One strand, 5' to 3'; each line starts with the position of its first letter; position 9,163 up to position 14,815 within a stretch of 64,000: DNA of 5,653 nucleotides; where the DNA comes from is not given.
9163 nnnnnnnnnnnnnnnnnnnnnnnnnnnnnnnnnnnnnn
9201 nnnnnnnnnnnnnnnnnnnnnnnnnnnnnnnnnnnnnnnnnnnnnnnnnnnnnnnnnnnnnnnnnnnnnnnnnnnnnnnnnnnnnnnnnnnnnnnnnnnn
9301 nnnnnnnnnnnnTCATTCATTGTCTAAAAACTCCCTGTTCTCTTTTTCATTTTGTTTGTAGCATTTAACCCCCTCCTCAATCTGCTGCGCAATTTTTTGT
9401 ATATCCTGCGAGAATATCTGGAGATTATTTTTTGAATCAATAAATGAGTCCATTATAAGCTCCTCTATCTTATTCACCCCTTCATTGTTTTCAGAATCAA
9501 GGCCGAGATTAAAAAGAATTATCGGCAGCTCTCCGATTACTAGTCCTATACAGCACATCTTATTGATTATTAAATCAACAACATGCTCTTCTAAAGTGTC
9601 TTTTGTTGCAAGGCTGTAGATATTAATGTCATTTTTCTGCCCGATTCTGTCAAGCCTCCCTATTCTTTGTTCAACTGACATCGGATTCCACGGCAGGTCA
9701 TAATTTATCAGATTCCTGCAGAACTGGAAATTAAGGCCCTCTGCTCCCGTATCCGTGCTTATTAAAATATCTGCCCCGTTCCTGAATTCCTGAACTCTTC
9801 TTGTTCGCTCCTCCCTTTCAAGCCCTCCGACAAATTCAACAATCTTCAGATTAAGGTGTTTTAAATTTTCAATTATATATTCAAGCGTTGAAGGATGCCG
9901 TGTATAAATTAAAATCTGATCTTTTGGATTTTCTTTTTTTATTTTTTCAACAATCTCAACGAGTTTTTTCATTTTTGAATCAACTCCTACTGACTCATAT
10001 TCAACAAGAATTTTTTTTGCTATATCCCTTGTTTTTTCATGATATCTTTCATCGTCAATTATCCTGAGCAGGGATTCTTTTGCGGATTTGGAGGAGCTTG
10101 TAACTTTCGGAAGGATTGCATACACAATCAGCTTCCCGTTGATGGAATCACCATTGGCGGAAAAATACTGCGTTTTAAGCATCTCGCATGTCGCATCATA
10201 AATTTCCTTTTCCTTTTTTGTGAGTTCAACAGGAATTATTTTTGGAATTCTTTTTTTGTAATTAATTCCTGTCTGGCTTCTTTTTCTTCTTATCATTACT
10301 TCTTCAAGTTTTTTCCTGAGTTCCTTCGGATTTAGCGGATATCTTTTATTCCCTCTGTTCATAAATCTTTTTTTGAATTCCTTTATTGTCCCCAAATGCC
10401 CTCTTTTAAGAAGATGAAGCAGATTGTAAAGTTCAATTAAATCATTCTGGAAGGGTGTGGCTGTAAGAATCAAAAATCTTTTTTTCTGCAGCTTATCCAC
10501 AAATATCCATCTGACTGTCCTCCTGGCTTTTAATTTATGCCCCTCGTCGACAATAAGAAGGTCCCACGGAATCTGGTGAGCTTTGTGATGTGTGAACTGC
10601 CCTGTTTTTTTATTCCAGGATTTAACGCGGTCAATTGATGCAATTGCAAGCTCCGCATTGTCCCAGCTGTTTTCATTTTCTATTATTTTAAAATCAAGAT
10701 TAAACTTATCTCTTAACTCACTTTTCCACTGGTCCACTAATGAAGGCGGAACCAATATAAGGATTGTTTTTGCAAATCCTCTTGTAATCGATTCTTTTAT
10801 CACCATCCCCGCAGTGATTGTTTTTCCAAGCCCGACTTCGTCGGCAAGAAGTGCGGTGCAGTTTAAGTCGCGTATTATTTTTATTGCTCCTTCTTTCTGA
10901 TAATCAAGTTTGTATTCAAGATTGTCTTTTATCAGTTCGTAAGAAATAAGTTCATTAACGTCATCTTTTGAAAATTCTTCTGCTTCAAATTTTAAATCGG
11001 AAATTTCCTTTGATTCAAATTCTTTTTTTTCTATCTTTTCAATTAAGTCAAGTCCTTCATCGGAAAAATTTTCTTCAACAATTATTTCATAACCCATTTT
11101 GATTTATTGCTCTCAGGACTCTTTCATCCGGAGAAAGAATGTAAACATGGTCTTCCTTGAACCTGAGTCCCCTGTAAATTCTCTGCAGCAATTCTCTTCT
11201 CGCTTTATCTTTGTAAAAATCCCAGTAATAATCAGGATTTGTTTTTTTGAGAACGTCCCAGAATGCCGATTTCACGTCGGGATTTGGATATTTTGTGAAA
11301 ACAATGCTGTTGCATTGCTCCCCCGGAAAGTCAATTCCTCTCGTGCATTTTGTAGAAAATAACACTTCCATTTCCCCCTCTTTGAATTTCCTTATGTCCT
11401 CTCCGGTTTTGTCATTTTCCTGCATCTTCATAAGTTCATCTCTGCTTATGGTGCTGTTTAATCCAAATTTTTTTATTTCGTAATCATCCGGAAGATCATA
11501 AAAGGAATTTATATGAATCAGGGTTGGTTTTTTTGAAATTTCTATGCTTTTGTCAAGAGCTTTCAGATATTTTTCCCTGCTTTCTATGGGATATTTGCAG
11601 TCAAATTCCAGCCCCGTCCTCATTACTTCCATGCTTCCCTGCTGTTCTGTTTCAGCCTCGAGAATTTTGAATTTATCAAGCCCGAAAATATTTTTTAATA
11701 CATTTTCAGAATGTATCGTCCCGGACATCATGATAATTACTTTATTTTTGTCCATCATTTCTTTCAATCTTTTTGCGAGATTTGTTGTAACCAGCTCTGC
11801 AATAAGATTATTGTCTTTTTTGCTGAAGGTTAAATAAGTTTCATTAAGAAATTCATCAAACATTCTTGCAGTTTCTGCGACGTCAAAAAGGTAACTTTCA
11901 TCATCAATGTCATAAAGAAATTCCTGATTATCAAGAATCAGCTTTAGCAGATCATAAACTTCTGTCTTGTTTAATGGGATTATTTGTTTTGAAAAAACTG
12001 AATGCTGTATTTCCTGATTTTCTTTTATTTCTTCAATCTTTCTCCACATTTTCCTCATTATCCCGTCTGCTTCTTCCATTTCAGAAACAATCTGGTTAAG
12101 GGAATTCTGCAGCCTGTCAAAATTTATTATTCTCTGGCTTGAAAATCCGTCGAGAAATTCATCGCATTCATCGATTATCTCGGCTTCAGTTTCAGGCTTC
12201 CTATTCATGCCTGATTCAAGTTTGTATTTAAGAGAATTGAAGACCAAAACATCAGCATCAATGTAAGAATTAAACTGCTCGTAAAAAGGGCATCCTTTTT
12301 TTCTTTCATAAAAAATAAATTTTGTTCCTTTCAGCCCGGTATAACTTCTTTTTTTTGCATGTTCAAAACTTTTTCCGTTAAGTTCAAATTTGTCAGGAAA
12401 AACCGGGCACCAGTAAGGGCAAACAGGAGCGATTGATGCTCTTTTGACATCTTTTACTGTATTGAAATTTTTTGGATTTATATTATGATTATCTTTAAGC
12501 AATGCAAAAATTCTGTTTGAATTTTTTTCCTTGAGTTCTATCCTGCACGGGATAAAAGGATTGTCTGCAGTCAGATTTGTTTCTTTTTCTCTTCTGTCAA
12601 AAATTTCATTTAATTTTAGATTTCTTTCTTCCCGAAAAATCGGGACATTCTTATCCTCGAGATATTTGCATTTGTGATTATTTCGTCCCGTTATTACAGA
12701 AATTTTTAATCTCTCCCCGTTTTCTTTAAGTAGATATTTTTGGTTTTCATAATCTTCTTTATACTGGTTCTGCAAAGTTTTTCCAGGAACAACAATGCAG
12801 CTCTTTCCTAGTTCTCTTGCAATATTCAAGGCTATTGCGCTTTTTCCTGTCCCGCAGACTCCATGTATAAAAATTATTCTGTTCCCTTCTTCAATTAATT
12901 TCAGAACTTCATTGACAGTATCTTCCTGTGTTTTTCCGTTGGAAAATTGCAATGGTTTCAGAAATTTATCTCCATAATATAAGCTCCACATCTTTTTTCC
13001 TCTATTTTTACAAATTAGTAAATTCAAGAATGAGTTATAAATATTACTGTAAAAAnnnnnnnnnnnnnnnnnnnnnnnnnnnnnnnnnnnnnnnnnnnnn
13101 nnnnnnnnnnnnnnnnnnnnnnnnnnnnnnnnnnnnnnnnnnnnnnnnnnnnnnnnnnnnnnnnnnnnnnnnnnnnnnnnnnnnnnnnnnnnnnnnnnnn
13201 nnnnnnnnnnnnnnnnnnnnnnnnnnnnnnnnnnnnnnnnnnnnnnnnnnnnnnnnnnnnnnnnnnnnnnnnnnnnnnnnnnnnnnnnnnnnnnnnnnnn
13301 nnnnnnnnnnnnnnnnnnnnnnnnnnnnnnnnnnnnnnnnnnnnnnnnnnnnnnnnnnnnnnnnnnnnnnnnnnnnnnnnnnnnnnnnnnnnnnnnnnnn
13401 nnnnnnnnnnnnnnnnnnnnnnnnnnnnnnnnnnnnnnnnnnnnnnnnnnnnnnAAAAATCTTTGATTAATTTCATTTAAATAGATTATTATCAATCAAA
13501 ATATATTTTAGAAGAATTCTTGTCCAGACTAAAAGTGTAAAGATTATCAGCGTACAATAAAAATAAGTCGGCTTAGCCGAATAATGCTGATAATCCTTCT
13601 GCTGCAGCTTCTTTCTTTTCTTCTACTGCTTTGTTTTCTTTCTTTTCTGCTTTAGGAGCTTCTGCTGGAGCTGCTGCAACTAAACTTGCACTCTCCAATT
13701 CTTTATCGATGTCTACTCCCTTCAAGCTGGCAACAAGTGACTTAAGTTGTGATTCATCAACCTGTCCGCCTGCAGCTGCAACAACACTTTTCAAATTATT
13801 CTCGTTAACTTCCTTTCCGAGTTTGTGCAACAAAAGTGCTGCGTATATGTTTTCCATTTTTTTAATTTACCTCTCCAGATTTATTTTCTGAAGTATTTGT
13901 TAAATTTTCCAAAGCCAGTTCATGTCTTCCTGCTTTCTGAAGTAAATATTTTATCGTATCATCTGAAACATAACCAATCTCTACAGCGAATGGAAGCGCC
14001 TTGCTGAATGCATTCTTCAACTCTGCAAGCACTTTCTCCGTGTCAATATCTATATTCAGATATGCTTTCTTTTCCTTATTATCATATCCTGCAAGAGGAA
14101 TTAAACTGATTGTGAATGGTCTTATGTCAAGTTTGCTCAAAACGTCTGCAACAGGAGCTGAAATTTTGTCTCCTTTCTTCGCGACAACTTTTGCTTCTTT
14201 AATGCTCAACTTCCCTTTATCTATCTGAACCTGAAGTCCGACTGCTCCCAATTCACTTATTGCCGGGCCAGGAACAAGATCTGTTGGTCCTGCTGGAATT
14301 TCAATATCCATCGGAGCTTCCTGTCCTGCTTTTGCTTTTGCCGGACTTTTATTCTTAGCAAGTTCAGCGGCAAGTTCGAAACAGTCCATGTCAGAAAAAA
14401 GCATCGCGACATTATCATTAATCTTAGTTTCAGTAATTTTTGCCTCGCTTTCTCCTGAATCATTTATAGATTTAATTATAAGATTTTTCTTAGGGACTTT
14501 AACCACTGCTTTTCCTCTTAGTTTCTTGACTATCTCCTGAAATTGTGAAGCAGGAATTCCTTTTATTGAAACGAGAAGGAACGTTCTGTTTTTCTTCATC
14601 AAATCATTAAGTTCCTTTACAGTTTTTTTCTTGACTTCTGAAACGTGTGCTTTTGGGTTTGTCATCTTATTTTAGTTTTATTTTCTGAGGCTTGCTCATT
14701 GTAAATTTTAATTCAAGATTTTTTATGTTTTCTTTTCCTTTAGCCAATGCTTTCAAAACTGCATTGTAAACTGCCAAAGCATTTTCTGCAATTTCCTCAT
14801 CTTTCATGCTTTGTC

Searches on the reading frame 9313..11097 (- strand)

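Call 54: search_protein_families(library=pfam, proteins=[window:9313-11097:-], max_evalue=0.001)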
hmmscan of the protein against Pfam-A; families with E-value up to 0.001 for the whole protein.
window:9313-11097:- (594 aa): 4 families
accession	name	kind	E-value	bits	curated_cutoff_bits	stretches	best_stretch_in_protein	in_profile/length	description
PF00176.29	SNF2-rel_dom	-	2.3e-34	119.3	24.9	1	79-317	17-264/290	SNF2-related domain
PF00271.37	Helicase_C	-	4.9e-23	81.9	23.5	1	375-486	2-110/110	Helicase conserved C-terminal domain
PF04851.21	ResIII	-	1.2e-13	51.7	22.5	1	65-216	6-163/164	Type III restriction enzyme, res subunit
PF00270.35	DEAD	-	1e-08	35.5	26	1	81-217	16-162/167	DEAD/DEAH box helicase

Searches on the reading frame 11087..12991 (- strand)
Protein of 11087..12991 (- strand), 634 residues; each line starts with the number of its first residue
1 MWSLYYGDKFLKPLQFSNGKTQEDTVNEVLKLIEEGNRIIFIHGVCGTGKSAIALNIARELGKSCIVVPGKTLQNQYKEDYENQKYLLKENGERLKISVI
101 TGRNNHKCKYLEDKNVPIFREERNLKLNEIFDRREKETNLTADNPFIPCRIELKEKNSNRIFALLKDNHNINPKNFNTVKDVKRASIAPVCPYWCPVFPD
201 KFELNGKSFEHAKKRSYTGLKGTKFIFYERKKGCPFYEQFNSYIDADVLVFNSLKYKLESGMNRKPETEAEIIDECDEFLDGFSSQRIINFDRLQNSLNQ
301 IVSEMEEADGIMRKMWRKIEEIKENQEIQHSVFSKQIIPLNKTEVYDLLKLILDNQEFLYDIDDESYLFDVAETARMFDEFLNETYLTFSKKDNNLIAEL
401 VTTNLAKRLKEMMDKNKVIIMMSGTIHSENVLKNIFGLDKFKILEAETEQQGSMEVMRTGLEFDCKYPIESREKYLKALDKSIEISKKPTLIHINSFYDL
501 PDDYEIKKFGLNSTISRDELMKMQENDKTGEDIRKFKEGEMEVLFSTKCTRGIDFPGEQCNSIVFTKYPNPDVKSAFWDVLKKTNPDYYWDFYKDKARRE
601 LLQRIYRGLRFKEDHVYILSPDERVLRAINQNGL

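Call 54: search_protein_families(library=pfam, proteins=[window:11087-12991:-], max_evalue=0.001)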
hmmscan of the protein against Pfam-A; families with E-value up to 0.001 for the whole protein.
window:11087-12991:- (634 aa): 6 families
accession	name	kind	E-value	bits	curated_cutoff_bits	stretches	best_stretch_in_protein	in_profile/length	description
PF13307.12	Helicase_C_2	-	1.1e-11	45.6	25.3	1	488-628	10-157/170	Helicase C-terminal domain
PF04851.21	ResIII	-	4.6e-08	33.6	22.5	1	20-112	6-96/164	Type III restriction enzyme, res subunit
PF09848.15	SLFN-g3_helicase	-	2.6e-05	24.1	24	1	38-105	2-55/354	Schlafen group 3, DNA/RNA helicase domain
PF13191.12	AAA_16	-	0.00011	23.2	32.6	1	24-75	10-63/167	AAA ATPase domain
PF00270.35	DEAD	-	0.00024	21.3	26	0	24-105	6-85/167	DEAD/DEAH box helicase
PF06068.19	TIP49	-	0.00025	20.7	23.8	1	29-65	39-78/347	TIP49 P-loop domain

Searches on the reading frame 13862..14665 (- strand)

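Call 54: search_protein_families(library=pfam, proteins=[window:13862-14665:-], max_evalue=0.001)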
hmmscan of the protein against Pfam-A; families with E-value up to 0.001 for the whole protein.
window:13862-14665:- (267 aa): 2 families
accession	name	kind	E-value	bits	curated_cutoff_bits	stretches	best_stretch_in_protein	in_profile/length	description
PF17777.6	RL10P_insert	-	2.8e-16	59.6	29.1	1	111-181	1-71/71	Insertion domain in 60S ribosomal protein L10P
PF00466.25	Ribosomal_L10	-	5e-16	59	22.8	1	9-105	3-98/100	Ribosomal protein L10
